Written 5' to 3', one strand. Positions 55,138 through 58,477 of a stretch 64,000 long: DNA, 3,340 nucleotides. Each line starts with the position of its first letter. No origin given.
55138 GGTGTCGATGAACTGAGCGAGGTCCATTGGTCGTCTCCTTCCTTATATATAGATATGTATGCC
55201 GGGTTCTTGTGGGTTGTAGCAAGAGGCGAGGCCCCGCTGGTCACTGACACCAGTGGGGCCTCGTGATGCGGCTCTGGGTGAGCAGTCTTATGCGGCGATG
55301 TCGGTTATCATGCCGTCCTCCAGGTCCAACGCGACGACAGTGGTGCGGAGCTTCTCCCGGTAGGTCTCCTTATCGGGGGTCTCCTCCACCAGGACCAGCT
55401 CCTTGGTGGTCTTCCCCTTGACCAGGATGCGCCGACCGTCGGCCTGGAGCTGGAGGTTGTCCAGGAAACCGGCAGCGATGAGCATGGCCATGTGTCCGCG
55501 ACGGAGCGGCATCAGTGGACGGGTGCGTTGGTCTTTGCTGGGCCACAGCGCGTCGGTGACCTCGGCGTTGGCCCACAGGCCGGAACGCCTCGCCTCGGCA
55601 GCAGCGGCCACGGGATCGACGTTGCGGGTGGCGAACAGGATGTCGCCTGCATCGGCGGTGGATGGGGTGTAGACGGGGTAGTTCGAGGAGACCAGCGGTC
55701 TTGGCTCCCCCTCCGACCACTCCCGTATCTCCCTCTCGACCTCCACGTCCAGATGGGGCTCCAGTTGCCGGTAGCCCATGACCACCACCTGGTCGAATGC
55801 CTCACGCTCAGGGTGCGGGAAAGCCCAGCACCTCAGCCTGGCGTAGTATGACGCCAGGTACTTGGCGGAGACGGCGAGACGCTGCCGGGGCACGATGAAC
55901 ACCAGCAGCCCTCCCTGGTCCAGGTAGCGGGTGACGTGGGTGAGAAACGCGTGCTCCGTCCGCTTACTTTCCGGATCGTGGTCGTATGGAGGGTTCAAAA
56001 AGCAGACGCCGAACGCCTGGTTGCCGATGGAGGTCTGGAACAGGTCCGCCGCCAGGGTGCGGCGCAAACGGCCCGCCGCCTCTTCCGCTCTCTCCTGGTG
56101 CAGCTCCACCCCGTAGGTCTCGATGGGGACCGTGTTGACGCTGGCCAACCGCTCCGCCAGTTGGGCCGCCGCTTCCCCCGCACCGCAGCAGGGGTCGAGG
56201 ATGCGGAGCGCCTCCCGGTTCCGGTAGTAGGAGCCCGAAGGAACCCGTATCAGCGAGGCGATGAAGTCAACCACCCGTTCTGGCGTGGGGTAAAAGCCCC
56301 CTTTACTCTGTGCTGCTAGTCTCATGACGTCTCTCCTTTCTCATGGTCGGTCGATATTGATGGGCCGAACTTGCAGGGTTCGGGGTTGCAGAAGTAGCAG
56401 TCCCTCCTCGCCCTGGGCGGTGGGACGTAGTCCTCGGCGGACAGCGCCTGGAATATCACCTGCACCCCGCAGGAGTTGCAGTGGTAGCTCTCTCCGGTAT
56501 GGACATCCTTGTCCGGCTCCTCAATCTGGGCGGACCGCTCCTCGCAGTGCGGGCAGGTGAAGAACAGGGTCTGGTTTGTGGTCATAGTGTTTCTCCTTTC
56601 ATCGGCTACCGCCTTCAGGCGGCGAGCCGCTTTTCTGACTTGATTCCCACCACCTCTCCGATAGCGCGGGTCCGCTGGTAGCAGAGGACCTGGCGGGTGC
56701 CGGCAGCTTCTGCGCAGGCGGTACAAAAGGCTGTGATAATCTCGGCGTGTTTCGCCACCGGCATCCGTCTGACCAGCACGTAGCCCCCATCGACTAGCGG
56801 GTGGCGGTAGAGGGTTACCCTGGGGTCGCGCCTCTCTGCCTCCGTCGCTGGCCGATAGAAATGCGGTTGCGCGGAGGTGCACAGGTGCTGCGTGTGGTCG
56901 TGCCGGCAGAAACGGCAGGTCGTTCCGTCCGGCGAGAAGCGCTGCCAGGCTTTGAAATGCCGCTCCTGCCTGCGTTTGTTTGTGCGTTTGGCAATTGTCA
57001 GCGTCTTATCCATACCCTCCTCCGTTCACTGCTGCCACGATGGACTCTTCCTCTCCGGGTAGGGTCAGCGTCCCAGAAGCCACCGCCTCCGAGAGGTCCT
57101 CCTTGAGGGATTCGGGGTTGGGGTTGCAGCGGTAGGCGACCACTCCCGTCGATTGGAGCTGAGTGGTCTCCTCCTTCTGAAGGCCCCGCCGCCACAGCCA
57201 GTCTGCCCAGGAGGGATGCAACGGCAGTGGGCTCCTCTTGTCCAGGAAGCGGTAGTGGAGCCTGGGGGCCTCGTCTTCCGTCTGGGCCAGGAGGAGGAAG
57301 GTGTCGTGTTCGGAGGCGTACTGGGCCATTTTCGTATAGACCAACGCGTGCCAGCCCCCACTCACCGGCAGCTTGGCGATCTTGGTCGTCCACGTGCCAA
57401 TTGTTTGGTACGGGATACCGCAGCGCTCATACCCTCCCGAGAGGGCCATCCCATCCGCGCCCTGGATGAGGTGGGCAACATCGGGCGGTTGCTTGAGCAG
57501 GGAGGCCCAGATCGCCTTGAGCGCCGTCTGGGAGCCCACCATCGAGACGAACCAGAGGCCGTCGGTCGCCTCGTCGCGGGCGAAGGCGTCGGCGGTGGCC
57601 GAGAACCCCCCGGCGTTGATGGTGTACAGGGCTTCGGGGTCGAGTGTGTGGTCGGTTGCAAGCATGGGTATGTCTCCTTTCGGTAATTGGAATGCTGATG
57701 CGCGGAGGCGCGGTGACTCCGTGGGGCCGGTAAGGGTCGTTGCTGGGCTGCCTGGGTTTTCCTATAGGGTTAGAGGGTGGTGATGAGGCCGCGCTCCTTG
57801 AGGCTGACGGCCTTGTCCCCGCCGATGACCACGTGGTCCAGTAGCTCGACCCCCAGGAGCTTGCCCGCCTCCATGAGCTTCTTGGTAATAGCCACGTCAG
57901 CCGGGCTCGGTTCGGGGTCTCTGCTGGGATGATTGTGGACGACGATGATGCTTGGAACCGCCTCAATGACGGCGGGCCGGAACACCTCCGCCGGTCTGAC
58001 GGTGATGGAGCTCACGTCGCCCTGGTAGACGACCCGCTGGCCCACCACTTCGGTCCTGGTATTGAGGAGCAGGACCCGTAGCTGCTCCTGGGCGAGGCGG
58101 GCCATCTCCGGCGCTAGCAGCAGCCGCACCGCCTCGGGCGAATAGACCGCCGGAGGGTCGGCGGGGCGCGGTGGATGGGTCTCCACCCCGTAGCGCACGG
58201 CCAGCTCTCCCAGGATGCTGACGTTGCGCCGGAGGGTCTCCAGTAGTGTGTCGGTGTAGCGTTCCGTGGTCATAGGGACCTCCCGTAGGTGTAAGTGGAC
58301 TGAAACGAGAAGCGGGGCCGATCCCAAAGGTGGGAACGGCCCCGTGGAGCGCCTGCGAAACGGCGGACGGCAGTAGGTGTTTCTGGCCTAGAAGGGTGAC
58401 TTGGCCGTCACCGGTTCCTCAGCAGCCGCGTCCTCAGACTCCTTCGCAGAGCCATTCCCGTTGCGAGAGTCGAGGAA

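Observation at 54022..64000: Phage/plasmid-like replication-recombination module, all on the minus strand and extending past the window end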

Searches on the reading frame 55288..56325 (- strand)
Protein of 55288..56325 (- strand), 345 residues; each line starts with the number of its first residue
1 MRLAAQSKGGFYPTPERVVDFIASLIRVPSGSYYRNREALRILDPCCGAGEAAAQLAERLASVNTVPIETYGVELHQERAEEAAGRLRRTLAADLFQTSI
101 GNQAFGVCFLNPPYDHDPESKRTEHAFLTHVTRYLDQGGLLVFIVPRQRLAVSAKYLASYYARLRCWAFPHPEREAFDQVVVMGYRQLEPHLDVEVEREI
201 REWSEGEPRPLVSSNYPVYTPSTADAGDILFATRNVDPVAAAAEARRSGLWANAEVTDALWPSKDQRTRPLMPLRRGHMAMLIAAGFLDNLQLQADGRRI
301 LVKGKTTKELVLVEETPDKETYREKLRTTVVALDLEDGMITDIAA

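Call 6: search_protein_families(library=pfam, max_evalue=0.01, proteins=[window:55288-56325:-])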
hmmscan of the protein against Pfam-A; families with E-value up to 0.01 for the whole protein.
window:55288-56325:- (345 aa): 7 families
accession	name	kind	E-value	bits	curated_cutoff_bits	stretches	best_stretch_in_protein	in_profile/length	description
PF19587.5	DUF6094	-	1.5e-24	86.9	22.8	1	2-187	128-306/344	Uncharacterised methyltransferase family (DUF6094)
PF05175.20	MTS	-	7.3e-08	32.7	23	1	38-148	31-143/170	Methyltransferase small domain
PF02384.22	N6_Mtase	-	7.3e-06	26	20.4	1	5-78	22-88/311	N-6 DNA Methylase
PF13649.12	Methyltransf_25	-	2.5e-05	25.3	27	1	42-139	1-97/97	Methyltransferase domain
PF08241.18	Methyltransf_11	-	0.0019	19.2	21.2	1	43-143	1-95/95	Methyltransferase domain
PF13489.12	Methyltransf_23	-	0.004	17.3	27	0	36-170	20-138/164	Methyltransferase domain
PF13847.12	Methyltransf_31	-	0.0046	17.1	27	1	38-151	3-119/145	Methyltransferase domain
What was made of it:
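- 55288..56325 (-): Gene 13: DUF6094-family, N6-adenine-type DNA methyltransferase, 345 aa. No partner restriction enzyme is present. Pfam DUF6094 1.5e-24, MTS 7e-8, N6_Mtase 7e-6 (call 6).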

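Call 40: search_protein_families(library=phrogs, max_evalue=0.001, proteins=[window:55288-56325:-])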
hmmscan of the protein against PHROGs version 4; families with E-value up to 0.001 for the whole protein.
window:55288-56325:- (345 aa): 4 families
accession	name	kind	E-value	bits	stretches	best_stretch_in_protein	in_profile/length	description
phrog_9133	-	unknown function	4.1e-13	49.1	1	2-149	727-858/1259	-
phrog_799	-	other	1.1e-06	29.1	1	11-143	214-314/458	DNA methyltransferase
phrog_2713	-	unknown function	6.7e-05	23.1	0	6-78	188-254/520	-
phrog_6263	-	other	0.00013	21.8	1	10-148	393-510/548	DNA methyltransferase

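Call 41: search_protein_families(library=padloc, max_evalue=0.001, proteins=[window:55288-56325:-])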
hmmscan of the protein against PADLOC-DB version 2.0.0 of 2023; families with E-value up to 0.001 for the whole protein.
window:55288-56325:- (345 aa): 6 families
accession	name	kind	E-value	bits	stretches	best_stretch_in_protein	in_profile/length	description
PDLC04134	mad2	-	2.7e-16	57.5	1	5-150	266-401/492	mads_2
PDLC03293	MTase_II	-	1e-06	25.8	1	10-115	17-107/427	Type II methyltransferase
PDLC03258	MTase_II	-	4.2e-06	24.2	1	6-146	19-156/366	Type II methyltransferase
PDLC03267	MTase_II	-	4.2e-06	24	1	8-114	13-116/539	Type II methyltransferase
PDLC03226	MTase_II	-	5.6e-06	23.2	1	6-92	13-98/579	Type II methyltransferase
PDLC03227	MTase_II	-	2.9e-05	21.2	1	6-147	24-189/494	Type II methyltransferase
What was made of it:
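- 55288..56325 (-): PADLOC mad2 2.7e-16 and type II MTase models (call 41).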

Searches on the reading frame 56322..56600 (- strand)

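Call 6: search_protein_families(library=pfam, max_evalue=0.01, proteins=[window:56322-56600:-])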
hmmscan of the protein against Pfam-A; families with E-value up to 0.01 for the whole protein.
window:56322-56600:- (92 aa): 2 families
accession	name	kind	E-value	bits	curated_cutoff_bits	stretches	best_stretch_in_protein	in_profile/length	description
PF25164.1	CoiA_N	-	0.0042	17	26.3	0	8-22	12-26/50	Competence protein CoiA, N-terminal domain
PF03804.19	DUF325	-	0.0093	16.2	28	0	10-49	79-115/137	Viral proteins of unknown function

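Call 40: search_protein_families(library=phrogs, max_evalue=0.001, proteins=[window:56322-56585:-])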
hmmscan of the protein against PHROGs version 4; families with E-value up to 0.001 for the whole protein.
window:56322-56585:- (87 aa): 1 family
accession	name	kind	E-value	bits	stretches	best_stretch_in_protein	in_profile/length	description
phrog_5602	-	unknown function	0.00034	21.2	1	9-41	19-50/60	-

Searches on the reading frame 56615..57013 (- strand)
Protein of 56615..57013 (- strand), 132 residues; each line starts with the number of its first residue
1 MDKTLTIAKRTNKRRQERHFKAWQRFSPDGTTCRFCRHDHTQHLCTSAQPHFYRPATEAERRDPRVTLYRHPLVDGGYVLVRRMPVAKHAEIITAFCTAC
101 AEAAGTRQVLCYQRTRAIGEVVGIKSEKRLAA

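Call 6: search_protein_families(library=pfam, max_evalue=0.01, proteins=[window:56615-57013:-])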
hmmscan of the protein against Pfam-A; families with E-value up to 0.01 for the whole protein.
window:56615-57013:- (132 aa): 0 families

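Call 40: search_protein_families(library=phrogs, max_evalue=0.001, proteins=[window:56615-57013:-])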
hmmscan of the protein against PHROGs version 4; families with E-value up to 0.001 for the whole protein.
window:56615-57013:- (132 aa): 0 families

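Call 41: search_protein_families(library=padloc, max_evalue=0.001, proteins=[window:56615-57013:-])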
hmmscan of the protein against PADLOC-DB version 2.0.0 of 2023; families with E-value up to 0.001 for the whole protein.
window:56615-57013:- (132 aa): 0 families

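Call 47: search_solved_structures(query=A3, max_evalue=10)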
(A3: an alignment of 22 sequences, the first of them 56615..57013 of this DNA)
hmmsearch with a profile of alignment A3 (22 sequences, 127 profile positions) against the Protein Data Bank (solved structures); distinct sequences matched with E-value up to 10: 3.
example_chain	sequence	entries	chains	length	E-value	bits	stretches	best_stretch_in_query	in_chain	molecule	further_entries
6r5y_A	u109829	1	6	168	0.008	19.6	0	21-45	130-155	WD-40 repeat protein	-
6r5z_A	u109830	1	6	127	0.099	16.1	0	21-45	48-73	9-bladed beta-propeller formed by three 3-bladed fragments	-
6r5x_A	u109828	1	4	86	1.7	12.1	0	20-45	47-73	WD-40 repeat protein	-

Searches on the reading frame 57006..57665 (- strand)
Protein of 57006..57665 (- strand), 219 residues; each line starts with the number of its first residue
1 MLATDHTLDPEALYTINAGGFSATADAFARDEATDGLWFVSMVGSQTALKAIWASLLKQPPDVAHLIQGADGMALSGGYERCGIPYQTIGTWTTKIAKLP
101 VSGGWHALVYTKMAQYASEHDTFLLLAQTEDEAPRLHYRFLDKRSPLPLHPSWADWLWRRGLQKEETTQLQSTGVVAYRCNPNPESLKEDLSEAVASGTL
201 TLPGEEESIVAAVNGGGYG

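Call 6: search_protein_families(library=pfam, max_evalue=0.01, proteins=[window:57006-57665:-])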
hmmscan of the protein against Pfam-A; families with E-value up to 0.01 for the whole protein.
window:57006-57665:- (219 aa): 0 families

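Call 40: search_protein_families(library=phrogs, max_evalue=0.001, proteins=[window:57006-57665:-])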
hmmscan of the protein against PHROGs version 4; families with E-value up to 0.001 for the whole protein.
window:57006-57665:- (219 aa): 0 families

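Call 41: search_protein_families(library=padloc, max_evalue=0.001, proteins=[window:57006-57665:-])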
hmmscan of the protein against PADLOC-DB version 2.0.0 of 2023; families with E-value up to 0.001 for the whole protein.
window:57006-57665:- (219 aa): 0 families

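Call 46: search_solved_structures(query=A2, max_evalue=10)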
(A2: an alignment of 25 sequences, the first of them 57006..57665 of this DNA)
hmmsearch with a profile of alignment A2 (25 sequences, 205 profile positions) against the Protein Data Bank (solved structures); distinct sequences matched with E-value up to 10: 0.

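Call 49: find_homologous_proteins(query=window:57006-57665:-, max_evalue=0.001)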
Query window:57006-57665:- (219 aa): 729 proteins with E <= 0.001 among 926 candidates; the best 120 are listed.
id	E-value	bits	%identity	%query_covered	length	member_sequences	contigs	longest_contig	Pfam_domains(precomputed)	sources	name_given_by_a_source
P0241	8.8e-137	472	95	100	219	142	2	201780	-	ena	-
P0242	1.2e-134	465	93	100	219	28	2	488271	-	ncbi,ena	-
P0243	5.7e-132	456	91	100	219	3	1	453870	-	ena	-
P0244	1.8e-118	412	81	100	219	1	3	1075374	-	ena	-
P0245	1.7e-116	405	86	93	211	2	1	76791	-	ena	-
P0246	1.5e-112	392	97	81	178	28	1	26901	-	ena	-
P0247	1.3e-105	370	79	95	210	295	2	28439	-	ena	-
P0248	1.8e-105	369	80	92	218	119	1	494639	-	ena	-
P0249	4.6e-105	368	79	94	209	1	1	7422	-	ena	-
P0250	3.3e-104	365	79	94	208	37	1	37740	-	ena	-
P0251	4.0e-104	365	76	94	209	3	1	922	-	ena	-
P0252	5.5e-104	364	76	94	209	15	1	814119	-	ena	-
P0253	7.3e-104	364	75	99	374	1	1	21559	-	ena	-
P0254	7.7e-104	364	80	90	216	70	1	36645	-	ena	-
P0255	1.0e-103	364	76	94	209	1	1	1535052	-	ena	-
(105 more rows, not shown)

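Call 60: predict_structure(alignment_id=A6)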
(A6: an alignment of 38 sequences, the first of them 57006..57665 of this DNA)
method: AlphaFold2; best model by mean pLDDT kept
length: 219 residues; sequences in the alignment: 38
mean_pLDDT: 58.2   pTM: 0.60
mean pLDDT of the five models: 58.2, 50.3, 46.0, 45.0, 36.0
residues with pLDDT >= 90: 13; 70-90: 58; 50-70: 68; < 50: 80
segments of 3 or more residues with pLDDT < 50: 1-13, 57-94, 98-102, 111-119, 207-213, 215-219
pLDDT, mean of each block of 10 residues (from residue 1): 32 49 60 57 69 51 25 26 29 47 53 39 69 78 76 91 87 69 86 87 57 43
secondary structure, 60 per line:
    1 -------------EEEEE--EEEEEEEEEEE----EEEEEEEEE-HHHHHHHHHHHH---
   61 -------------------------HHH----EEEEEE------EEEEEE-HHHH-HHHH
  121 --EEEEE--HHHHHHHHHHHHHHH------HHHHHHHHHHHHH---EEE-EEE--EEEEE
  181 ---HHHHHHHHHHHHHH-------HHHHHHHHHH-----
elements in order: E14-18 E21-31 E36-44 H46-57 E93-98 E105-110 H112-115 H117-120 E123-127 H130-144 H151-163 E167-169 E171-173 E176-180 H184-197 H205-214

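Call 63: fold_search(model_id=the predicted structure, library=pdb)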
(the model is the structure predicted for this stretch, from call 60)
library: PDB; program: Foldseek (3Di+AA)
matches with E <= 10: 295; with E <= 0.001: 0
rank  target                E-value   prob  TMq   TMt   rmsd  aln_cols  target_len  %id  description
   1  7dfh_A                5.0e-01  0.14  0.18  0.06  12.4       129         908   13  Structure of COVID-19 RNA-dependent RNA polymerase bound to ribavirin (released 2021-11-17)
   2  7rj6_B                7.1e-01  0.15  0.18  0.14  13.2       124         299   11  CRYSTAL STRUCTURE OF AP2 ASSOCIATED KINASE 1 ISOFORM 1 COMPLEXED WITH LIGAND (2R)-2-AMINO-N-[3-(DIFLUOROM ETHOXY)-4-(1 (released 2022-02-23)
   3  8p49_C                7.5e-01  0.08  0.19  0.12  16.6       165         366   10  Uncharacterized Q8U0N8 protein from Pyrococcus furiosus (released 2023-11-29)
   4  8co1_A1               8.4e-01  0.02  0.12  0.05  30.3       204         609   13  Type II Secretion System (released 2024-04-10)
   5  4izz_A                1.0e+00  0.12  0.16  0.13  16.7       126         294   17  Crystal Structure of Fischerella Transcription Factor HetR complexed with 21mer DNA target (released 2013-03-27)
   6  2ycq                  1.0e+00  0.04  0.15  0.12  18.6       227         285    8  Crystal structure of checkpoint kinase 2 in complex with inhibitor PV1115 (released 2011-11-16)
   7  4yrv_B                1.1e+00  0.10  0.15  0.12  17.3       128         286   16  Crystal structure of Anabaena transcription factor HetR complexed with 21-bp DNA from hetP promoter (released 2015-12-02)
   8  7dfg_A                1.2e+00  0.06  0.16  0.05  14.6       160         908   13  Structure of COVID-19 RNA-dependent RNA polymerase bound to favipiravir (released 2021-11-17)
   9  1sd4_A                1.3e+00  0.14  0.16  0.25  13.6       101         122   13  Crystal Structure of a SeMet derivative of BlaI at 2.0 A (released 2004-08-10)
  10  8k4i                  1.4e+00  0.08  0.18  0.23  12.8       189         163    8  Crystal structure of YajQ STM0435 (released 2024-04-17)
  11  2cn5                  1.4e+00  0.04  0.17  0.14  18.9       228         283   10  Crystal structure of human Chk2 in complex with ADP (released 2006-06-28)
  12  2yit                  1.4e+00  0.02  0.14  0.12  18.5       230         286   10  Structural analysis of checkpoint kinase 2 in complex with PV1162, a novel inhibitor (released 2011-09-07)
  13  3vqm_K                1.4e+00  0.02  0.10  0.15  15.2       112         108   10  Small heat shock protein hsp14.0 of C-terminal deletion variant with C-terminal peptide (released 2012-06-06)
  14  7mq8_NY               1.5e+00  0.06  0.15  0.13  10.6       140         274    8  Cryo-EM structure of the human SSU processome, state pre-A1 (released 2021-09-22)
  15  1sd7_B                1.6e+00  0.12  0.16  0.25  11.8       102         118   10  Crystal Structure of a SeMet derivative of MecI at 2.65 A (released 2004-02-24)
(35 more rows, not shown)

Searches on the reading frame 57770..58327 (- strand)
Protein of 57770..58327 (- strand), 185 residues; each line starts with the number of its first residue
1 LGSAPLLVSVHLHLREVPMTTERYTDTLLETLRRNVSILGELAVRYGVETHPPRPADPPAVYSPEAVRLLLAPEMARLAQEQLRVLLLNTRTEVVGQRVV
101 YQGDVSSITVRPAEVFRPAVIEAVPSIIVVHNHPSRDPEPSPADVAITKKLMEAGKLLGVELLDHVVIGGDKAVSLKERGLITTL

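Call 6: search_protein_families(library=pfam, max_evalue=0.01, proteins=[window:57770-58327:-])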
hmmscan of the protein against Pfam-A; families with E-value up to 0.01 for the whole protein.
window:57770-58327:- (185 aa): 1 family
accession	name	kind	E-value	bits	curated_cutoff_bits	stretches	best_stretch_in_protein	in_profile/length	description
PF04002.20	RadC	-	2.4e-36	124.7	22.1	1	62-181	2-121/121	RadC-like JAB domain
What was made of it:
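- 57770..58273 (-): Gene 9: RadC-like JAB-domain protein, 167 aa, with the HNHPS motif present. Pfam RadC 2.4e-36 (call 6).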

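Call 41: search_protein_families(library=padloc, max_evalue=0.001, proteins=[window:57770-58273:-])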
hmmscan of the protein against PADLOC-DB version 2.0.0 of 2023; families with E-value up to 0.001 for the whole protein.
window:57770-58273:- (167 aa): 0 families
